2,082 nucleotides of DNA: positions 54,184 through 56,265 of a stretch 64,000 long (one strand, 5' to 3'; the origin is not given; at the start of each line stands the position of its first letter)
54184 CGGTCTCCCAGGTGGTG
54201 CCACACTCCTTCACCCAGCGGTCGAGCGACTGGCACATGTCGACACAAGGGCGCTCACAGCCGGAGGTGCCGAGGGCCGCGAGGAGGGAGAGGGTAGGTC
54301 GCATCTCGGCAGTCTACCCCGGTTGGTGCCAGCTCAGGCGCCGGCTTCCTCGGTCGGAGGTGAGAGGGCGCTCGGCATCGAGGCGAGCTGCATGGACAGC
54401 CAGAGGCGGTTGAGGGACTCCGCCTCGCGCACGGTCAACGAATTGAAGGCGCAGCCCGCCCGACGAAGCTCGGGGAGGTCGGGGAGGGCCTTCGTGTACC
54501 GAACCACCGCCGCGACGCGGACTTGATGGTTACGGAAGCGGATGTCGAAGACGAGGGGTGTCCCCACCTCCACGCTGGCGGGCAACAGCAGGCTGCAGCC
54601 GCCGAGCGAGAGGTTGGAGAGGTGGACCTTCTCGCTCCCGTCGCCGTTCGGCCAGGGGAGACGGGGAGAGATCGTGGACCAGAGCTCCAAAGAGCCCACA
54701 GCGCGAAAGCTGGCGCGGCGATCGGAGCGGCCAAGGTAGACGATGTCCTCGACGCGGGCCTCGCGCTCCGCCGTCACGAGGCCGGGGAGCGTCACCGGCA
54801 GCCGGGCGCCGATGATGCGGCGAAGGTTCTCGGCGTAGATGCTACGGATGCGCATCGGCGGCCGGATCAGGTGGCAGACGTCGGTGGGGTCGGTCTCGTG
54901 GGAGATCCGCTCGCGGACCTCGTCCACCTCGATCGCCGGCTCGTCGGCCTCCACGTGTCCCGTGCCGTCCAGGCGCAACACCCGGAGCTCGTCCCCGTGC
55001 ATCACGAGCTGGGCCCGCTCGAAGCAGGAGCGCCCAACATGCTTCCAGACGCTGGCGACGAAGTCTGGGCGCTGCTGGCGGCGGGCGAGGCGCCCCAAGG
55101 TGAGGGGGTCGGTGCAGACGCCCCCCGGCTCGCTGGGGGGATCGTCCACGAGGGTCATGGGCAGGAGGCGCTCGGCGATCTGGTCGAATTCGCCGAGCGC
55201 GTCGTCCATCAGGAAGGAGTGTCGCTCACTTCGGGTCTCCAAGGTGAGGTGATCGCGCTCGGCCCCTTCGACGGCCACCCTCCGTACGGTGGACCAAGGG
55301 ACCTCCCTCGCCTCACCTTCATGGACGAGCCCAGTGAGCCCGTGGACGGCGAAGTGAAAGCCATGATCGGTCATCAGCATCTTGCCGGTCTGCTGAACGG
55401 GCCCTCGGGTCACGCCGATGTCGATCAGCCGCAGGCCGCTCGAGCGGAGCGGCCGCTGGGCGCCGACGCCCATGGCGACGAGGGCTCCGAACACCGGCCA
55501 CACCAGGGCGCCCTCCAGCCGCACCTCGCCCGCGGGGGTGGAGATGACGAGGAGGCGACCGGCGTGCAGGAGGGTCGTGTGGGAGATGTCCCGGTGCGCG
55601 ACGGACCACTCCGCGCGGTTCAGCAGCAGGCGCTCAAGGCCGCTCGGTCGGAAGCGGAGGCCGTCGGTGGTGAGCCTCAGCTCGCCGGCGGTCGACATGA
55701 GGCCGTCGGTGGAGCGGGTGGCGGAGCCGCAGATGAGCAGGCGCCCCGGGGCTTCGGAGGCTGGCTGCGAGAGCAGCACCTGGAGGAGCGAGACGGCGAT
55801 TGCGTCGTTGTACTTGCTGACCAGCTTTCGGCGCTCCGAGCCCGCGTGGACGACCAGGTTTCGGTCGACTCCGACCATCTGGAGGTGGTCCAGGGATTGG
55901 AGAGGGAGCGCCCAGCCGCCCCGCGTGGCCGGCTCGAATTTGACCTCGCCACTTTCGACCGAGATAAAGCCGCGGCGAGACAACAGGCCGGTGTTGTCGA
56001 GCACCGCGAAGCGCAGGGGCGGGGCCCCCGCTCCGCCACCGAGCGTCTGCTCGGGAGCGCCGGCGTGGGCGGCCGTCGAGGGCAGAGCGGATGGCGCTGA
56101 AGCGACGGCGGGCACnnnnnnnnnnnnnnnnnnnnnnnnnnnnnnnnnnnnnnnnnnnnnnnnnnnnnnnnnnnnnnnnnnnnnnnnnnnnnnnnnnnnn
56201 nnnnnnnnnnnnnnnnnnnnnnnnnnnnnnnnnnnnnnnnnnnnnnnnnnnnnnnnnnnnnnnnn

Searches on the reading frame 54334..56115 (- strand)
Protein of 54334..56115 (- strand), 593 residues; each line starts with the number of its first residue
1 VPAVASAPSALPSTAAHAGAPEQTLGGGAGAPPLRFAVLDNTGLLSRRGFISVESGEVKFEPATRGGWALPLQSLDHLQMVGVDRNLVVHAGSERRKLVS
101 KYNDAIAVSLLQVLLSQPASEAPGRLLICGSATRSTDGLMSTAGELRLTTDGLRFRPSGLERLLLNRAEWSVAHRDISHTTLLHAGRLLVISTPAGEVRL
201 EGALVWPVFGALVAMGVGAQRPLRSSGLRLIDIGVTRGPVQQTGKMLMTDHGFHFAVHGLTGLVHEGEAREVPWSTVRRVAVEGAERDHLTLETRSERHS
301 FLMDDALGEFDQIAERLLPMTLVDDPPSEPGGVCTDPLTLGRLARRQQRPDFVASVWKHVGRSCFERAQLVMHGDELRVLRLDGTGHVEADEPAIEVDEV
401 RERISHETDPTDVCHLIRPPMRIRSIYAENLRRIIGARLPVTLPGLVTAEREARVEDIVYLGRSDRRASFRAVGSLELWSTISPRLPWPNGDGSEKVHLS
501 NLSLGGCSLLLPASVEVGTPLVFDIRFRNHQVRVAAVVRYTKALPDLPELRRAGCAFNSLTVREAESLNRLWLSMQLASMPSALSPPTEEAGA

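Call 69: search_protein_families(library=pfam, proteins=[window:54334-56115:-], max_evalue=0.001)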
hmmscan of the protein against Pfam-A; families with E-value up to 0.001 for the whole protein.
window:54334-56115:- (593 aa): 1 family
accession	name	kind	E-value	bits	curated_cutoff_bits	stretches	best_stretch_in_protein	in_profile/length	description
PF07238.19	PilZ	-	2.3e-09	38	22.5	1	466-571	2-99/102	PilZ domain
